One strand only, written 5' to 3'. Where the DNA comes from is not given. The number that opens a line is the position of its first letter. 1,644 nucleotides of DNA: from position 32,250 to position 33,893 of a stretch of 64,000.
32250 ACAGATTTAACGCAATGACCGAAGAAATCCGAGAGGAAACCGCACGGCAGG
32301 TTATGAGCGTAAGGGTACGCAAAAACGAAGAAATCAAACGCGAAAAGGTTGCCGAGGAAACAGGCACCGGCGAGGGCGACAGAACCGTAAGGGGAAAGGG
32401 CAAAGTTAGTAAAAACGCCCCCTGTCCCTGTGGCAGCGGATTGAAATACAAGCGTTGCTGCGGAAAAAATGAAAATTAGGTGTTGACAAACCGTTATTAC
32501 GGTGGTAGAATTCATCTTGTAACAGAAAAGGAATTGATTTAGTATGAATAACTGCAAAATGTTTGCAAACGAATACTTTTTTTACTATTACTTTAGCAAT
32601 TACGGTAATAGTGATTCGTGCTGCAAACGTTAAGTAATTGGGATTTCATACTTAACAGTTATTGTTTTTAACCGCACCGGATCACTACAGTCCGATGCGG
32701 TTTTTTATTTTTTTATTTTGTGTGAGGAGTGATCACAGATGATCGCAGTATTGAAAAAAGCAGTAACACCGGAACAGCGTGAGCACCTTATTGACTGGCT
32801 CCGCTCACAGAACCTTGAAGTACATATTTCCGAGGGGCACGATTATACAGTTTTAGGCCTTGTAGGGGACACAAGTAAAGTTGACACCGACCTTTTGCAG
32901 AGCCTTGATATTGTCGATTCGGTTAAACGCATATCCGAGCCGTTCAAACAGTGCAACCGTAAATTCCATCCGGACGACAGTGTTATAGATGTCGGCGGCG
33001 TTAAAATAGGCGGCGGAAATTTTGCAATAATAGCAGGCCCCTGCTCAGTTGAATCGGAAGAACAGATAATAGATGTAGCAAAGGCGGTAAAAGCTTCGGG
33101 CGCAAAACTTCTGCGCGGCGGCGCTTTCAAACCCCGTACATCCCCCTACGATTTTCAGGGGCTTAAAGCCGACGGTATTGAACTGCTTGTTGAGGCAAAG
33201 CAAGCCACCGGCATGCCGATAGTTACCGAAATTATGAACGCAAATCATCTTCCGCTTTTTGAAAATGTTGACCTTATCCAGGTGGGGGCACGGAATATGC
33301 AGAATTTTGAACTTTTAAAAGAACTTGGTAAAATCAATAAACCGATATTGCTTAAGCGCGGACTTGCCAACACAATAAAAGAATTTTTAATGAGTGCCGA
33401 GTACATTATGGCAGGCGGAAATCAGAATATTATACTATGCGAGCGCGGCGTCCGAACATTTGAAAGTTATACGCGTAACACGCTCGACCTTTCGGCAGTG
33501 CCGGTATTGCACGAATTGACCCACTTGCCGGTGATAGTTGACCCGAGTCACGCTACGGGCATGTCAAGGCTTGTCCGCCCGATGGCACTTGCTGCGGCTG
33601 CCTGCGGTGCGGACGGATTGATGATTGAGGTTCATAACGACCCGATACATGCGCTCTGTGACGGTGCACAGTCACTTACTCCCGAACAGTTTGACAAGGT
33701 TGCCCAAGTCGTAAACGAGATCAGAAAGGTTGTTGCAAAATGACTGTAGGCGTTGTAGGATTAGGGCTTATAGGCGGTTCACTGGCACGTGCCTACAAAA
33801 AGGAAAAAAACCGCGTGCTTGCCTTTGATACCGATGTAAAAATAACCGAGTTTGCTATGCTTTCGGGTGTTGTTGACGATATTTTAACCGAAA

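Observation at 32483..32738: Ribosome-mediated attenuator with a Phe/Tyr-rich leader peptide in front of a Firmicute aro operon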

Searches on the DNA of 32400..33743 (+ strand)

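Call 4: search_rna_families(source=window, start=32400, end=32800, threshold=evalue, max_evalue=10, show_alignments=3)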
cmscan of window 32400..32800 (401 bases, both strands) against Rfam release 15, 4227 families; matches with E-value up to 10: 3.
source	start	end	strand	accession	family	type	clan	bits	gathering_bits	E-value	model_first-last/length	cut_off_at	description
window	32716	32749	+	RF01701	Cyano-1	Gene; sRNA;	-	19.1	41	0.86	1-69/69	no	Cyano-1 RNA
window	32571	32722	+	RF02375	Aar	Gene; sRNA;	-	18.9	60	1.9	1-191/191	no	Aar sRNA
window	32515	32626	-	RF00155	SNORA66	Gene; snRNA; snoRNA; HACA-box;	CL00038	18.5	45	0.77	1-133/133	no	Small nucleolar RNA SNORA66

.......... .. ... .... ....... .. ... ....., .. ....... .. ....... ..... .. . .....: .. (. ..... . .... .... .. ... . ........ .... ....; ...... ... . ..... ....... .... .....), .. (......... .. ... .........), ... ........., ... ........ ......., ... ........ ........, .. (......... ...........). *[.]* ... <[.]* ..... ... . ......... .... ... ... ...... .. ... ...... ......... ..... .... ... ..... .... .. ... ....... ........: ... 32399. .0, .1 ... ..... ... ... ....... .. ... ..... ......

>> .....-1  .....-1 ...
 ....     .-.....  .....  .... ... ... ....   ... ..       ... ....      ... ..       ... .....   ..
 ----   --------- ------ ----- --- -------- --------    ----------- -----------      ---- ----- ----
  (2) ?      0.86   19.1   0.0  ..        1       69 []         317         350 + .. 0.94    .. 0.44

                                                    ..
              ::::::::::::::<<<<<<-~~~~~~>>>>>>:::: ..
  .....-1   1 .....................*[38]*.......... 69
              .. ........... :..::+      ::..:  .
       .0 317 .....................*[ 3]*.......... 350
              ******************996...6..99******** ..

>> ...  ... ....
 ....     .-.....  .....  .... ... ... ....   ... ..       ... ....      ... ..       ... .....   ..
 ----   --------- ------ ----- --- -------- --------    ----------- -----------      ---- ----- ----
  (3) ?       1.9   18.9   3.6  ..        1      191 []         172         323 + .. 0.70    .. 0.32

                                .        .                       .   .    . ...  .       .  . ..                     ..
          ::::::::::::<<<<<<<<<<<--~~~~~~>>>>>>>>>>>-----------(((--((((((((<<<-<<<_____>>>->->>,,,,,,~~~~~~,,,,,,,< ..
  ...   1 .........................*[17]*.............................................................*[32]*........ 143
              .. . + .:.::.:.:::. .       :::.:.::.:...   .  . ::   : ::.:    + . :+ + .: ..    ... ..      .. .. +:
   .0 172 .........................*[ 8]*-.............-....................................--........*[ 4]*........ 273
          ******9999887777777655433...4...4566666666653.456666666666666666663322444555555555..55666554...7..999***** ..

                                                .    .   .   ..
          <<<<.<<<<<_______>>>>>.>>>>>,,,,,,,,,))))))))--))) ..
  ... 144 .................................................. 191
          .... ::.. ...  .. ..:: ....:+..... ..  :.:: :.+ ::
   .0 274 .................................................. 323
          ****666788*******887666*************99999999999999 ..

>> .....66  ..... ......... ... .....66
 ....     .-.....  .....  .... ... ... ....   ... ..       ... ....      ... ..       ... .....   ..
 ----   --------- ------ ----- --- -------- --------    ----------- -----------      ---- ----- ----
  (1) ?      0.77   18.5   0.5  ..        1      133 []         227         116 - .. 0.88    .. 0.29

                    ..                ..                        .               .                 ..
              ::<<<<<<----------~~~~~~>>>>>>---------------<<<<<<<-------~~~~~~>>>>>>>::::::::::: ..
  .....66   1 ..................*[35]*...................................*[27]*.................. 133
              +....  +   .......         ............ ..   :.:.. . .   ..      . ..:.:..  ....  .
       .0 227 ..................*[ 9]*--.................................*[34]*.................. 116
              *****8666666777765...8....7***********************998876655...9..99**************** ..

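Call 33: search_rna_families(sources=[L013, L015, L016, L023, L025, L028, L031, L034, L039, L047, L061, L064, L065, L072, L074, L075, L080], threshold=gathering)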
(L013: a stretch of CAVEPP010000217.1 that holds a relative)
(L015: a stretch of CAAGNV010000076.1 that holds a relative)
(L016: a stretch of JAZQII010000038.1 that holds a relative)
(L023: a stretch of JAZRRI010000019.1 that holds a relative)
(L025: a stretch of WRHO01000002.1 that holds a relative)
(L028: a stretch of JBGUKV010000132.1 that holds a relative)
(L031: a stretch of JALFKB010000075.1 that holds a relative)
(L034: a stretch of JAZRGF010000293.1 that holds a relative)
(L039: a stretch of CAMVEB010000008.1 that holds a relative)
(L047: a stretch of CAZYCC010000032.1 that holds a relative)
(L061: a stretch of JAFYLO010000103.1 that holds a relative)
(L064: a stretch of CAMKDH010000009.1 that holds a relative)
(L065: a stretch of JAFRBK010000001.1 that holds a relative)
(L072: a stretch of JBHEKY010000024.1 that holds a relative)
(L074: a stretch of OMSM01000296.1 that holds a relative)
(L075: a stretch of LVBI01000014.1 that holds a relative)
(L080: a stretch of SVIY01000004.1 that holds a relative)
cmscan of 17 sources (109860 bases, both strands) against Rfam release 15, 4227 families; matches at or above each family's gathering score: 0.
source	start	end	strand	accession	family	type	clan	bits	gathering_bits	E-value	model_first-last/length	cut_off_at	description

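Call 61: search_rna_families(sources=[L001, L003, L004, L006, L007, L009, L010, L011, L014, L018, L022, L027, L030, L035, L038, L044, L048, L051, L060, L070], threshold=gathering)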
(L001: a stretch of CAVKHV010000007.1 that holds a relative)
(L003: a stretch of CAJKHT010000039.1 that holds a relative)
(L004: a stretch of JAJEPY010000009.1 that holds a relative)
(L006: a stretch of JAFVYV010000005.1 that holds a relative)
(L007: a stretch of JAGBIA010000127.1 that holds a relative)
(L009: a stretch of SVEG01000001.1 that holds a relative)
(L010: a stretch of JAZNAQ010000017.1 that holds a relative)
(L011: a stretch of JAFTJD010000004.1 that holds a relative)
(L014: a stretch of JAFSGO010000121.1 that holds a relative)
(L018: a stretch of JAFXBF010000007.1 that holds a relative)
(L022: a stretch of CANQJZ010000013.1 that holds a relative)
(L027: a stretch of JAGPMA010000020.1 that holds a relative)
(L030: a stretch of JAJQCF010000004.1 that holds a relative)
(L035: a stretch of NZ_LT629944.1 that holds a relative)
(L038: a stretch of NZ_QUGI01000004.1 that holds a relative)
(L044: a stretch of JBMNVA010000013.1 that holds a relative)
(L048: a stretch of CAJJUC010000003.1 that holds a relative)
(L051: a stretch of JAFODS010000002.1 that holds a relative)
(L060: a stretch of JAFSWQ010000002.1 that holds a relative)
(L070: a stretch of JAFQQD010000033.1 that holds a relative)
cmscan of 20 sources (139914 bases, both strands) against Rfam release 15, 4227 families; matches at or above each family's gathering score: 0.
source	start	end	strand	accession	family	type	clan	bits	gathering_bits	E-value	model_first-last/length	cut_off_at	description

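Call 62: build_rna_model(alignment_id=A1, structure=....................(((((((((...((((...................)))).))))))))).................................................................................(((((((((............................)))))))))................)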
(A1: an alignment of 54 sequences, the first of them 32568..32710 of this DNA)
Model R1 built from alignment A1 (54 sequences, 212 columns); structure: as given.
model positions 135; base pairs 22; branch points 1; effective number of sequences 54; information 0.512 bits per position. Calibrated on 0.2 Mb of random sequence (short: E-values are rough).
structure used (alignment columns):
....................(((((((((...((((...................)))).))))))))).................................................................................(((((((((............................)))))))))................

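Call 63: search_with_rna_model(model_id=R1, sources=[window, L081, L082, L083, L084, L085, L086, L087, L088, L089, L090, L091, L092, L093, L094, L095, L096, L097, L098, L099, L100, L101, L102, L103, L104, L105, L106, L107, L108, L009, L012, L013, L015, L016, L018, L019, L023, L025, L028, L031, L032, L034, L039, L046, L047, L052, L061, L062, L064, L065, L071, L072, L074, L075, L080], max_evalue=0.01)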
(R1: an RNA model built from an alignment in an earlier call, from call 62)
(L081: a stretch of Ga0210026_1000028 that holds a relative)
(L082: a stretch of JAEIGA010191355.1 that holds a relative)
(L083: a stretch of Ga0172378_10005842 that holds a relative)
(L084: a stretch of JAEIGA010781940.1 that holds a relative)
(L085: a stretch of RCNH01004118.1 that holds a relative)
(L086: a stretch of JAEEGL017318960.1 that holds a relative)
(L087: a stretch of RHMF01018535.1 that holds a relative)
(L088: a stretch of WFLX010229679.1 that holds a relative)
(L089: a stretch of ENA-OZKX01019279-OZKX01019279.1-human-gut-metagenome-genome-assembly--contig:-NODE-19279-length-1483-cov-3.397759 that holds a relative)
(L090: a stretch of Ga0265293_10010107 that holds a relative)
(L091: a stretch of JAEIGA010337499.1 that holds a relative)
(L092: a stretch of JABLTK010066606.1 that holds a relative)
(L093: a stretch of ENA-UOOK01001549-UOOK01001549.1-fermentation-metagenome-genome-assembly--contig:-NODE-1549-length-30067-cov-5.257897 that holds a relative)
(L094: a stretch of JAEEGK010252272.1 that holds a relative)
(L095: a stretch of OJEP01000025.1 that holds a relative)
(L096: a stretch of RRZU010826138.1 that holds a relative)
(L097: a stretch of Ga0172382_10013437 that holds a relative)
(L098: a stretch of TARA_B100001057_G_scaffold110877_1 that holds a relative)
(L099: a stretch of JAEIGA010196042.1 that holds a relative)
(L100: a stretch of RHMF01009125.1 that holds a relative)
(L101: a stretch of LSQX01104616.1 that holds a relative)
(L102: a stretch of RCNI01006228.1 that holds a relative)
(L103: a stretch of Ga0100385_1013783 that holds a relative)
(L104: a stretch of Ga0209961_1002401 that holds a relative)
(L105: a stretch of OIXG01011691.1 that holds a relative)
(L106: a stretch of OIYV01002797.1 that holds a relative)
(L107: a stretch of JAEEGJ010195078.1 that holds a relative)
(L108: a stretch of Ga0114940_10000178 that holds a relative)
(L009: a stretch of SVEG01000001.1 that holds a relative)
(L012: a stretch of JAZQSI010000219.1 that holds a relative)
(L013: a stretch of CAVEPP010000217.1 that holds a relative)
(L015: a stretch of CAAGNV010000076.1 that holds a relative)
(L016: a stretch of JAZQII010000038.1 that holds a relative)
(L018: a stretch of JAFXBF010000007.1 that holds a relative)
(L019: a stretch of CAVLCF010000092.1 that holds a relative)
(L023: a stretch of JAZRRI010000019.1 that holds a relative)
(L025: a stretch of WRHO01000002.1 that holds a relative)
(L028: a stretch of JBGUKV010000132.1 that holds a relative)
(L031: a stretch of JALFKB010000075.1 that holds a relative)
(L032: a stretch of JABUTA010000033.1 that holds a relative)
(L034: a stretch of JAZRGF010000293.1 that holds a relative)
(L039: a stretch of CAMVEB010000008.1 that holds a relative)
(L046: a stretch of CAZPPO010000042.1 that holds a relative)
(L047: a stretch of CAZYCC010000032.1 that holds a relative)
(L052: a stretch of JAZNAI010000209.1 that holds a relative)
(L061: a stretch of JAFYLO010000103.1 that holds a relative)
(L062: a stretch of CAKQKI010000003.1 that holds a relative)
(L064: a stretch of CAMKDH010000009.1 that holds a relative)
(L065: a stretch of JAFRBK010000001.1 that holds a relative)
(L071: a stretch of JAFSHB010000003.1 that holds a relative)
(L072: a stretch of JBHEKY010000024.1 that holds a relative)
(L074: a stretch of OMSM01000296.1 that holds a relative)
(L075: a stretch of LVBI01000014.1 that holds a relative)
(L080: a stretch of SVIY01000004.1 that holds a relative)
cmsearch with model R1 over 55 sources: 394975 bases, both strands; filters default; matches with E-value up to 0.01: 27.
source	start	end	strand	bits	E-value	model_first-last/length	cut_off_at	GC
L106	3573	3700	-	94.9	7.6e-14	1-135/135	no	0.33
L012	1044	1172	+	83.3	8.4e-12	1-135/135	no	0.29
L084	101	210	+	78.4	6.2e-11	1-135/135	no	0.26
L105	2924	3074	+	75.6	1.9e-10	1-135/135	no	0.3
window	32568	32712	+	75.3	2.2e-10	1-135/135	no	0.33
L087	1679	1788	+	73.3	4.9e-10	1-135/135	no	0.27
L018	2840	2979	+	73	5.4e-10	1-135/135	no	0.29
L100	4537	4653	-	72.2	7.5e-10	1-135/135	no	0.29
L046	2848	2984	+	70.3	1.6e-09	1-135/135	no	0.34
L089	46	192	+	70.3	1.6e-09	1-135/135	no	0.33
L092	264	410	+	69.8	2e-09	1-135/135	no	0.33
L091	53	208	+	68.6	3.3e-09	1-135/135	no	0.35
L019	2856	2981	+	66.8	7e-09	1-135/135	no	0.37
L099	371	526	-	64.4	1.8e-08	1-135/135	no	0.37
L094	1671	1784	+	64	2.1e-08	1-135/135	no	0.4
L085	3888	4013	-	63.5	2.6e-08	1-135/135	no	0.38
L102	532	657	+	63.5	2.6e-08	1-135/135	no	0.38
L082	737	895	+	63.1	3e-08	1-135/135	no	0.36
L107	1697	1811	+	63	3.2e-08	1-135/135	no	0.41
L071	2860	2987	+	61.6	5.5e-08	1-135/135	no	0.4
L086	4439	4552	-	52.2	2.6e-06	1-135/135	no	0.46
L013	1311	1423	+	41.7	0.00018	1-135/135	no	0.39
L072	2815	2937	+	41.1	0.00023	1-135/135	no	0.33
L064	2856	2977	+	39.1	0.00053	1-135/135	no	0.34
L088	1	83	-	37.5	0.001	1-86/135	3'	0.42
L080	1149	1277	+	34.7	0.0031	1-135/135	no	0.28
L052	2133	2257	+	34.5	0.0033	1-135/135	no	0.32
